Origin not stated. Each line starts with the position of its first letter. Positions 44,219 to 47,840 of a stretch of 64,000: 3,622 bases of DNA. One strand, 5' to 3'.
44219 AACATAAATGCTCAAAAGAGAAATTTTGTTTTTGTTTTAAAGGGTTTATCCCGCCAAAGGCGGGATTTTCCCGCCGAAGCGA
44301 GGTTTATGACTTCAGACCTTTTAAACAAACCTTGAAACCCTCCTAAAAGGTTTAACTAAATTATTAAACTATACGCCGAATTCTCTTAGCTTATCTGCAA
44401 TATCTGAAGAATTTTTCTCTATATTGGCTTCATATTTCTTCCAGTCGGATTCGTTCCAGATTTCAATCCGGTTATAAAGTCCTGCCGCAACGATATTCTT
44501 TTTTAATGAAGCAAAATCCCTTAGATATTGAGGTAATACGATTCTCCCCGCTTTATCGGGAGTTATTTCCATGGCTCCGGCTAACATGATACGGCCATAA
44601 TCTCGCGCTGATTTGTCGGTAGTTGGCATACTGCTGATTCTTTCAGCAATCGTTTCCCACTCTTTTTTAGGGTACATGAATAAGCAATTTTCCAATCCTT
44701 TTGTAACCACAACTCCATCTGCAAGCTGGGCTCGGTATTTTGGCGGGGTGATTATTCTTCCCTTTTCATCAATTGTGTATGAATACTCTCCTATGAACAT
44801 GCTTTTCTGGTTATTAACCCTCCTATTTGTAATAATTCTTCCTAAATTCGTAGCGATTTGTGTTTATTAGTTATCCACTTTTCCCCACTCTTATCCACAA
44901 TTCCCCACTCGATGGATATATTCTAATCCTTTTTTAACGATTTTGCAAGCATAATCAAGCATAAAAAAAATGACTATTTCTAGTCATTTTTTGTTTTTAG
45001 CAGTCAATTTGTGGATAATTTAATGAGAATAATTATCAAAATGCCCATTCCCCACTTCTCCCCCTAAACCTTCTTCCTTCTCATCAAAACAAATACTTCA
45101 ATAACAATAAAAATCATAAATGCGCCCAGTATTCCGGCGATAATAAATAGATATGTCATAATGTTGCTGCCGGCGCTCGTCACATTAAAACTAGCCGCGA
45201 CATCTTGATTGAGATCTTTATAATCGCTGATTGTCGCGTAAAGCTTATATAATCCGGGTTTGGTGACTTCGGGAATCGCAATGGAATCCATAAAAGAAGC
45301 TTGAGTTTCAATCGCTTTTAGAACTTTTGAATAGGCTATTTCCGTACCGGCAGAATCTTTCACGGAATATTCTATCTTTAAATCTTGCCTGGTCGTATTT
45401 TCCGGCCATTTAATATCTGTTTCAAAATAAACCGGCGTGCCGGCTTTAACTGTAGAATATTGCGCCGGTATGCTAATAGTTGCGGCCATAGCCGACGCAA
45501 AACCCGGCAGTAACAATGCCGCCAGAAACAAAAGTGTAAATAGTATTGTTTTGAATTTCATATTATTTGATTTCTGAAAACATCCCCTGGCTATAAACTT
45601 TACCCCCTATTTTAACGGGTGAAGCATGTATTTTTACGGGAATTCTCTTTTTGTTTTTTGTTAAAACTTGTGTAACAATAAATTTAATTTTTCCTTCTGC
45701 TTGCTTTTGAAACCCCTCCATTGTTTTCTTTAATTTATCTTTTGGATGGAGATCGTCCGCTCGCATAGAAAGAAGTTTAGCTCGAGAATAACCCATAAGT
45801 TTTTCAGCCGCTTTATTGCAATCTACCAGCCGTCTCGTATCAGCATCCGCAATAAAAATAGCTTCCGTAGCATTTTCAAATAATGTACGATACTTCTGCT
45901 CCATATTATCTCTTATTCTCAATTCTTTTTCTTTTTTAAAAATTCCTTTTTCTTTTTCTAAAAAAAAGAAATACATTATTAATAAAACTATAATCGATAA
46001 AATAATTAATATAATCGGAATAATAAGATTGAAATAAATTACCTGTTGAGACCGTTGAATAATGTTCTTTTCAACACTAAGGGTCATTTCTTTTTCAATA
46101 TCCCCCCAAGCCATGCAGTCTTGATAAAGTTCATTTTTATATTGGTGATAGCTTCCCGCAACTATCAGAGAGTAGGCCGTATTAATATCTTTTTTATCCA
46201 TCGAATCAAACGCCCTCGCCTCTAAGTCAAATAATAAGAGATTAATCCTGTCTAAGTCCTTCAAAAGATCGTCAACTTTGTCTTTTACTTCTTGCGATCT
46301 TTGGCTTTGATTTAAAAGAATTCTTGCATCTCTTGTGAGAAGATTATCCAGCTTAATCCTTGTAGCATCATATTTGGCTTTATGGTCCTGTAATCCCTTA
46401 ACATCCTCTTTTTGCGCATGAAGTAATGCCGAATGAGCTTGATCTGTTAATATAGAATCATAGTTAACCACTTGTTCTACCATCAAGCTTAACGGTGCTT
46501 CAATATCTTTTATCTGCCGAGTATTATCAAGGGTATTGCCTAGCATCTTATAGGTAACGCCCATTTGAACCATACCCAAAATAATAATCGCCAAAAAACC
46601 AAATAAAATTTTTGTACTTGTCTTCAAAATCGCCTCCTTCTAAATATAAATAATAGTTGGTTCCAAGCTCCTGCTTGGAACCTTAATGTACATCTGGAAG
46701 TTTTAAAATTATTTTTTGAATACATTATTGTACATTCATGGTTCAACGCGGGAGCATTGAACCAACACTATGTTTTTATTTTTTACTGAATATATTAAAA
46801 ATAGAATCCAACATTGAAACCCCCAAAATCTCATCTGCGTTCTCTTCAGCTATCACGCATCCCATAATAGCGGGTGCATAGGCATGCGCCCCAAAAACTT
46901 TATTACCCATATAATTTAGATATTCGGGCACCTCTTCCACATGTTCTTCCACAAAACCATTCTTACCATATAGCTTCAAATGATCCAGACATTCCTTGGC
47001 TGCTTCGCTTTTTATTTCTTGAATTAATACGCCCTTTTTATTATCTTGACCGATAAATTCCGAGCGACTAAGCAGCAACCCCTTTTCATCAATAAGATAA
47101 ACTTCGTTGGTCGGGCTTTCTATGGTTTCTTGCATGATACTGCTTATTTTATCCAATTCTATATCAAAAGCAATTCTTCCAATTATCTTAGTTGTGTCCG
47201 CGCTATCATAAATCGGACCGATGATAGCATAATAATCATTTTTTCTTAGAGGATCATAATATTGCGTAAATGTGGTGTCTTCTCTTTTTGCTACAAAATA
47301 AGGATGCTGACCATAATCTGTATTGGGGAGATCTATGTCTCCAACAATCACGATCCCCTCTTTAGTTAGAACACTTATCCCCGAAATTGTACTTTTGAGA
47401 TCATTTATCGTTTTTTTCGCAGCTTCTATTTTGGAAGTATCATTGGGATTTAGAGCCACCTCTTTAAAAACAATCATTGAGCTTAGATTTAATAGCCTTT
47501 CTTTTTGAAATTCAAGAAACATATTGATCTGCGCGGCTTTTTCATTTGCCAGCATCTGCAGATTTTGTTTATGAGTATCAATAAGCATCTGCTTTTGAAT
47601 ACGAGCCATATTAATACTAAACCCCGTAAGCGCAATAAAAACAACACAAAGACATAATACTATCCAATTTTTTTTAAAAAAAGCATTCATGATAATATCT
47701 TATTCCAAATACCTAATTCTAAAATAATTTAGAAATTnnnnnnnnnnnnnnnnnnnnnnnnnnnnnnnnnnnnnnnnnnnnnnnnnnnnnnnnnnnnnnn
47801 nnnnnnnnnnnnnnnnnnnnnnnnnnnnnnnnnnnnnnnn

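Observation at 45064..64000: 19-kb cluster of modular secreted giants sharing a ~110-aa C-terminal beta-sandwich-like module, LysM-like motifs, dockerin and beta-helix/propeller domains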

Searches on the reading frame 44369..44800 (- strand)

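Call 15: search_protein_families(library=pfam, proteins=[window:44369-44800:-], max_evalue=0.00001)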
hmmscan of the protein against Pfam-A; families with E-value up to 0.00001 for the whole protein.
window:44369-44800:- (143 aa): 1 family
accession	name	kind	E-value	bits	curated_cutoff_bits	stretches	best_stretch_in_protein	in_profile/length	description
PF02381.23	MraZ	-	3.4e-42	142.7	23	2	1-70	1-71/72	MraZ protein, putative antitoxin-like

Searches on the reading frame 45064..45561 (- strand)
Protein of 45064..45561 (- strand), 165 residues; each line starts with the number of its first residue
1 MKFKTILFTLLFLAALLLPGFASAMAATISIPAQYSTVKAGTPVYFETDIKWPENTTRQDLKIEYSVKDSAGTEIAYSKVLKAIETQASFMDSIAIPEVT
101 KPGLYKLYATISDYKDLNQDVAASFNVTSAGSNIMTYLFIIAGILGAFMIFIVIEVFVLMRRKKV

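Call 4: search_protein_families(library=pfam, proteins=[window:45064-45561:-], max_evalue=0.01)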
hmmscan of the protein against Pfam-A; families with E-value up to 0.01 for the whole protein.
window:45064-45561:- (165 aa): 2 families
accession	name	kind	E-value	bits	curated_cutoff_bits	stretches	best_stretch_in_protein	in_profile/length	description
PF15418.12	DUF4625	-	0.0072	17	27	0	85-119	88-122/131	Domain of unknown function (DUF4625)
PF09684.15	Tail_P2_I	-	0.009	16.3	20.6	0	50-123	54-126/139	Phage tail protein (Tail_P2_I)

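Call 96: search_protein_families(library=ncbifam, proteins=[window:45064-45561:-], max_evalue=0.01)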
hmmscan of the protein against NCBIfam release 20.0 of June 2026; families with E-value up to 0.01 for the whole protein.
window:45064-45561:- (165 aa): 0 families

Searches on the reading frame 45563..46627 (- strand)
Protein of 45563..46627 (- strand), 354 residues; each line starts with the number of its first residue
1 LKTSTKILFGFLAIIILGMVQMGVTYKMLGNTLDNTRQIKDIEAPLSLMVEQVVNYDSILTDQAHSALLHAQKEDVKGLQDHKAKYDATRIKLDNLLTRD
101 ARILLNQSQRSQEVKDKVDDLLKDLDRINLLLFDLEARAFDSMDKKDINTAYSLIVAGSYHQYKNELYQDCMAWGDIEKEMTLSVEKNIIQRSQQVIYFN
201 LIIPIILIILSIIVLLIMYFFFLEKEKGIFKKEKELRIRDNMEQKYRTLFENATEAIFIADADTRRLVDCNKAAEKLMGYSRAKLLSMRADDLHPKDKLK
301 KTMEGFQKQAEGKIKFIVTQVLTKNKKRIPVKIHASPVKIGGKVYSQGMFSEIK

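Call 4: search_protein_families(library=pfam, proteins=[window:45563-46627:-], max_evalue=0.01)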
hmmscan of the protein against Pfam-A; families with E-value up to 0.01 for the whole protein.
window:45563-46627:- (354 aa): 6 families
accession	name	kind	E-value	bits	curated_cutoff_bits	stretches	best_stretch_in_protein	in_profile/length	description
PF13188.13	PAS_8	-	9.9e-11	41.6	21.8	1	244-293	1-50/65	PAS domain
PF13426.13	PAS_9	-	3.5e-10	40.5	27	1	255-346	2-92/103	PAS domain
PF00989.32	PAS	-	1.6e-09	38.2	22.6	1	245-339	2-97/113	PAS fold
PF08448.16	PAS_4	-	2.4e-05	25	23.1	1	250-339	1-89/110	PAS fold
PF16746.10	BAR_3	-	0.00036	20.7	31.7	1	47-120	80-158/235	BAR domain of APPL family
PF08447.18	PAS_3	-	0.0063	17.2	25.6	0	268-339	2-77/89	PAS fold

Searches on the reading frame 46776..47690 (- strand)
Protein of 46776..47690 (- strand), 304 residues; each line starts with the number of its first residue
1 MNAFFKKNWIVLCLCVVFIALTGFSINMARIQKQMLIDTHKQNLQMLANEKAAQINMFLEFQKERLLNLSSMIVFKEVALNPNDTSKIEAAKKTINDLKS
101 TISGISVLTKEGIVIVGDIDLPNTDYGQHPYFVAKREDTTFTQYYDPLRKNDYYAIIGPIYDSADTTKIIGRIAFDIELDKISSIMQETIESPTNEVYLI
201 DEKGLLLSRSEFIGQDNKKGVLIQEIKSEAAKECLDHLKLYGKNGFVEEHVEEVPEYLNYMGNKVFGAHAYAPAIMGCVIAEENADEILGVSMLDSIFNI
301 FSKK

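Call 4: search_protein_families(library=pfam, proteins=[window:46776-47690:-], max_evalue=0.01)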
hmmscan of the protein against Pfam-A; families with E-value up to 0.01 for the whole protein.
window:46776-47690:- (304 aa): 1 family
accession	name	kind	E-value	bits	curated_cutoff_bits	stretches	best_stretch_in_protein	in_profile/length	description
PF02743.24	dCache_1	-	2.5e-17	63.7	45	1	36-215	3-186/240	Cache domain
